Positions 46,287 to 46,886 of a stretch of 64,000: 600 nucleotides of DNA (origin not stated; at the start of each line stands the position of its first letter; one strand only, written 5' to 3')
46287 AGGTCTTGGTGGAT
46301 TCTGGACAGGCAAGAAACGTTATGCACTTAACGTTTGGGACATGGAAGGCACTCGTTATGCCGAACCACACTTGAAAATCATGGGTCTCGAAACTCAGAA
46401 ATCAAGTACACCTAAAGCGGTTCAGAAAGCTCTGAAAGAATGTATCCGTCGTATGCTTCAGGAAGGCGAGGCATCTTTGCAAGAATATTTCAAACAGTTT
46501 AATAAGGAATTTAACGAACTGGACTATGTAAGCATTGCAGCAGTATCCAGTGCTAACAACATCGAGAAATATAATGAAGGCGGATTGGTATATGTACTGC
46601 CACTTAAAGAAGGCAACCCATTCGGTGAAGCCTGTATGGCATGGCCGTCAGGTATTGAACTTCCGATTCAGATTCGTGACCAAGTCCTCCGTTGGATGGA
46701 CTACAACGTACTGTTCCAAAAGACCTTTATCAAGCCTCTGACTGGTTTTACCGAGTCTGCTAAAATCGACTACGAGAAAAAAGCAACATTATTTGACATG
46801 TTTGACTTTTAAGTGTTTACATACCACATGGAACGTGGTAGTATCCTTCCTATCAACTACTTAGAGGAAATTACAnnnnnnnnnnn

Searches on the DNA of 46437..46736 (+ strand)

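Call 56: search_dna_similar(query=window:46437-46736:+, collection=phages, mode=near, max_rows=8)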
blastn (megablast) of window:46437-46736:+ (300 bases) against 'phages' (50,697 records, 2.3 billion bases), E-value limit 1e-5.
Records with a match: 49; places in all: 49; records where one place covers at least 80% of the query: 47.
Best place of each record, by identity: 95-99% 47; 90-95% 2.
By first word of the organism name: Escherichia 37; Enterobacteria 5; Salmonella 3; Shigella 1; Dhakavirus 1; Phage 1; phage 1.
By host as written in the record: Escherichia coli 10; - 9; Escherichia coli BL21(DE3) 4; Escherichia coli DE217 2; Escherichia coli O157 2; Escherichia coli strain 8099 2; Escherichia coli O78.A 2; Escherichia coli K12 2; and 14 more.
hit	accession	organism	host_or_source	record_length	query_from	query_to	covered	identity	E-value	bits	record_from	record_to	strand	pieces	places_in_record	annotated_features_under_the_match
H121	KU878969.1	Escherichia phage MX01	Escherichia coli DE217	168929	1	300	100%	98.7%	1e-72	533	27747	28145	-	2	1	DNA polymerase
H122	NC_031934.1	Escherichia phage MX01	Escherichia coli DE217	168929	1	300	100%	98.7%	1e-72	533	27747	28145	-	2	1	DNA polymerase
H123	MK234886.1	Escherichia phage AnYang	Escherichia coli O157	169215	1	300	100%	98.3%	1e-72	528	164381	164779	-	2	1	DNA polymerase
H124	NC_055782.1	Escherichia phage AnYang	Escherichia coli O157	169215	1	300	100%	98.3%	1e-72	528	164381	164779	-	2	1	DNA polymerase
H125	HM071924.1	Escherichia phage IME08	Escherichia coli strain 8099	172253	1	300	100%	98.3%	5e-71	527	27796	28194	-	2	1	43: gp43 DNA polymerase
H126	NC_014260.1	Escherichia phage IME08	Escherichia coli strain 8099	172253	1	300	100%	98.3%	5e-71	527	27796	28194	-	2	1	43: DNA polymerase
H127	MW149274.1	Salmonella phage vB_SalM_ABTNLsp5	Salmonella enterica CVCC 79102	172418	1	300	100%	98.0%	5e-71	522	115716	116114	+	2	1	hypothetical protein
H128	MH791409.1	Escherichia phage EcWhh-1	Escherichia coli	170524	1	300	100%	97.7%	3e-69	517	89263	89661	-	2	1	DNA polymerase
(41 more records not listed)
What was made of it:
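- The gap inside DNA polymerase gene 43 is absent from all 47 Dhakavirus records that cover the query; each spans 399 nt for the 300-nt query (call 56).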
